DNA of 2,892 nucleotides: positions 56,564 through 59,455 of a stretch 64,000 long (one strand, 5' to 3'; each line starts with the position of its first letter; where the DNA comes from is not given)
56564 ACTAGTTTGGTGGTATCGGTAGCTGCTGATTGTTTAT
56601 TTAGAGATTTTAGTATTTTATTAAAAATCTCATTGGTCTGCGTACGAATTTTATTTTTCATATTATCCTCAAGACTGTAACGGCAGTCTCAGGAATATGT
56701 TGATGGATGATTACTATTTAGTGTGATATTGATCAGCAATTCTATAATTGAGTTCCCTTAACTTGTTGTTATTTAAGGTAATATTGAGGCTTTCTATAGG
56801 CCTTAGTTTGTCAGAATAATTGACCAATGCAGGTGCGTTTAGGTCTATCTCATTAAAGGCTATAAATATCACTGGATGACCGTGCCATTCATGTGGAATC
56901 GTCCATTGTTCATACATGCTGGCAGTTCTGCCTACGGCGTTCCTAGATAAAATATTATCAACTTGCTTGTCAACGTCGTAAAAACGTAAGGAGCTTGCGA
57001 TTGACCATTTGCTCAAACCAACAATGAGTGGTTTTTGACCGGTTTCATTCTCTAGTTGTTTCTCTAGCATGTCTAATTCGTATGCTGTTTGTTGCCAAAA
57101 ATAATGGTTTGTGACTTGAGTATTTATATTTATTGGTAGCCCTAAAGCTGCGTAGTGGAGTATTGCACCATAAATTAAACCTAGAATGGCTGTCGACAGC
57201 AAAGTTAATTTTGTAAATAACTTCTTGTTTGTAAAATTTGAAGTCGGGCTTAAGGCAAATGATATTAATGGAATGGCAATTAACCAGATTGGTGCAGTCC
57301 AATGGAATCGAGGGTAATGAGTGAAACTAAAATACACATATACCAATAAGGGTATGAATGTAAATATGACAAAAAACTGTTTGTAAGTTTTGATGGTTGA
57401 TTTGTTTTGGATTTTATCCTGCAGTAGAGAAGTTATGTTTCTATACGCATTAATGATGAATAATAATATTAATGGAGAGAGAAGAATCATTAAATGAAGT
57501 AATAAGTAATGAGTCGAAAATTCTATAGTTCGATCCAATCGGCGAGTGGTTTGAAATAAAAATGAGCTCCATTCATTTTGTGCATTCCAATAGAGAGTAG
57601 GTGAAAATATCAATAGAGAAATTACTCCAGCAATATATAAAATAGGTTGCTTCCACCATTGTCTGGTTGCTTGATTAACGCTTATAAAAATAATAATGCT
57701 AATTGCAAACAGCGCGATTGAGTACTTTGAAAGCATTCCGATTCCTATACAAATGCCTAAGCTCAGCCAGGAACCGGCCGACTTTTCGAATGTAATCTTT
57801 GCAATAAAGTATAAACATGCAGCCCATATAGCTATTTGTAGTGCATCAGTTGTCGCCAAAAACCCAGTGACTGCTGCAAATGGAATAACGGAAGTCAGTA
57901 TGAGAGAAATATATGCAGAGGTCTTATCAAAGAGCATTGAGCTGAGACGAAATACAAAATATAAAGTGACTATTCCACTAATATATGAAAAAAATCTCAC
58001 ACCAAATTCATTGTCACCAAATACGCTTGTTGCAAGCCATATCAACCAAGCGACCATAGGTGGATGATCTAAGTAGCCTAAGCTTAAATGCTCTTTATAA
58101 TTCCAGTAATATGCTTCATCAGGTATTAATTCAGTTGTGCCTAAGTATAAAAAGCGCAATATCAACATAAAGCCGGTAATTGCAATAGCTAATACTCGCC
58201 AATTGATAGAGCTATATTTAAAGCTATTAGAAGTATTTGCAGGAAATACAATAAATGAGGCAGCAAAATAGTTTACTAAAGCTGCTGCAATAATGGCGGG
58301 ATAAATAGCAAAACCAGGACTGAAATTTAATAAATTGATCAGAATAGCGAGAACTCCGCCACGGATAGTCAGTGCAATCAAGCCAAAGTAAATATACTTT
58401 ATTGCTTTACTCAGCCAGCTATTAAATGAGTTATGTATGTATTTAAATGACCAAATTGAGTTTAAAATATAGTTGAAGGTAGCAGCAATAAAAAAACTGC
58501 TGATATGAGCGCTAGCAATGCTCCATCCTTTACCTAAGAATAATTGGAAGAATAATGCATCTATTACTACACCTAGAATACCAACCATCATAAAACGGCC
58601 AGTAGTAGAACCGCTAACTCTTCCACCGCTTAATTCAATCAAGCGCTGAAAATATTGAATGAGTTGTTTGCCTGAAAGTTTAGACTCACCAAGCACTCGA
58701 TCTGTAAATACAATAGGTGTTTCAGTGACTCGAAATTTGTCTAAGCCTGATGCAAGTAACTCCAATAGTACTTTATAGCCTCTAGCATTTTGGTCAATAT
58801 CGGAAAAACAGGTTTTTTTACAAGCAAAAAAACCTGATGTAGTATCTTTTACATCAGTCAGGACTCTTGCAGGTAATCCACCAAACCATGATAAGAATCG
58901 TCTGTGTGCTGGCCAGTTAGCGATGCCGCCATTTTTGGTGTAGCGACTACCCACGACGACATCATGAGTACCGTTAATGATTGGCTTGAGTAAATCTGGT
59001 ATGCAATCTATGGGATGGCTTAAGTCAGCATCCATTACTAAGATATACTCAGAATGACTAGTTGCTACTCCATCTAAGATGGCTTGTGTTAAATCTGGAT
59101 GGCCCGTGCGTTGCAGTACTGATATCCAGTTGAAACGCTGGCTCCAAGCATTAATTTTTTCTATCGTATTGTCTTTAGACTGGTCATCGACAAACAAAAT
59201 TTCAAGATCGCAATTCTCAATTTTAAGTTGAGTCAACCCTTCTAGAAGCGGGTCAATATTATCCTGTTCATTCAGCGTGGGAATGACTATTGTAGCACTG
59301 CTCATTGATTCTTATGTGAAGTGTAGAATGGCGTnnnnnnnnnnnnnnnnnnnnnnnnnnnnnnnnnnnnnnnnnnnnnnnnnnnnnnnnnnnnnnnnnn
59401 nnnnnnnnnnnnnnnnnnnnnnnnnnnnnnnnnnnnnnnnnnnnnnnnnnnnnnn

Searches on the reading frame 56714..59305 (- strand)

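Call 8: search_protein_families(library=ncbifam, proteins=[window:56714-59305:-], max_evalue=0.00001)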
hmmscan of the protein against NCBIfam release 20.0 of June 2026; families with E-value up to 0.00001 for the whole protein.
window:56714-59305:- (863 aa): 11 families
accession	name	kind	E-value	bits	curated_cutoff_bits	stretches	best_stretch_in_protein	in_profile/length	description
TIGR04182.1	glyco_TIGR04182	equivalog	1.1e-15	57.8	325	1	5-210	3-201/293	S-layer glycoprotein N-glycosyltransferase AglJ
NF047588.1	GlcsyltransPgfSStrep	equivalog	6.1e-13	48.7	500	1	5-126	4-125/308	glycosyltransferase PgfS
NF007986.1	PRK10714.1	equivalog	1.1e-11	44.3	529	1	4-255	8-248/316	undecaprenyl-phosphate 4-deoxy-4-formamido-L-arabinose transferase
NF009784.2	PRK13279.1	equivalog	4.5e-11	42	567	1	401-569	48-221/539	lipid IV(A) 4-amino-4-deoxy-L-arabinosyltransferase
TIGR03937.1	PgaC_IcaA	equivalog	9e-11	41.3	422.3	1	3-95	46-136/407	poly-beta-1,6-N-acetyl-D-glucosamine synthase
NF041875.1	EPS_EpsD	equivalog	1.2e-10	41.4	370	1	6-123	3-118/325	exopolysaccharide biosynthesis glycosyltransferase EpsD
NF045692.1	OglycostaseCruG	equivalog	3.4e-10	39.4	600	1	2-118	41-161/386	2'-O-glycosyltransferase CruG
NF041391.1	DPhHxTase_Halo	equivalog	1.1e-09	37.6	375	1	10-210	3-192/213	dolichyl-phosphate hexose transferase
TIGR04283.1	glyco_like_mftF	equivalog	1.4e-08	34.6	182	1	5-105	2-93/221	TIGR04283 family arsenosugar biosynthesis glycosyltransferase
NF007482.0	PRK10073.1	equivalog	1.8e-06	27.2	423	1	5-95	9-96/334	glycosyltransferase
NF038302.1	EPS_HpsE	equivalog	2.2e-06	26.9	300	1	5-94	4-96/307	hormogonium polysaccharide biosynthesis glycosyltransferase HpsE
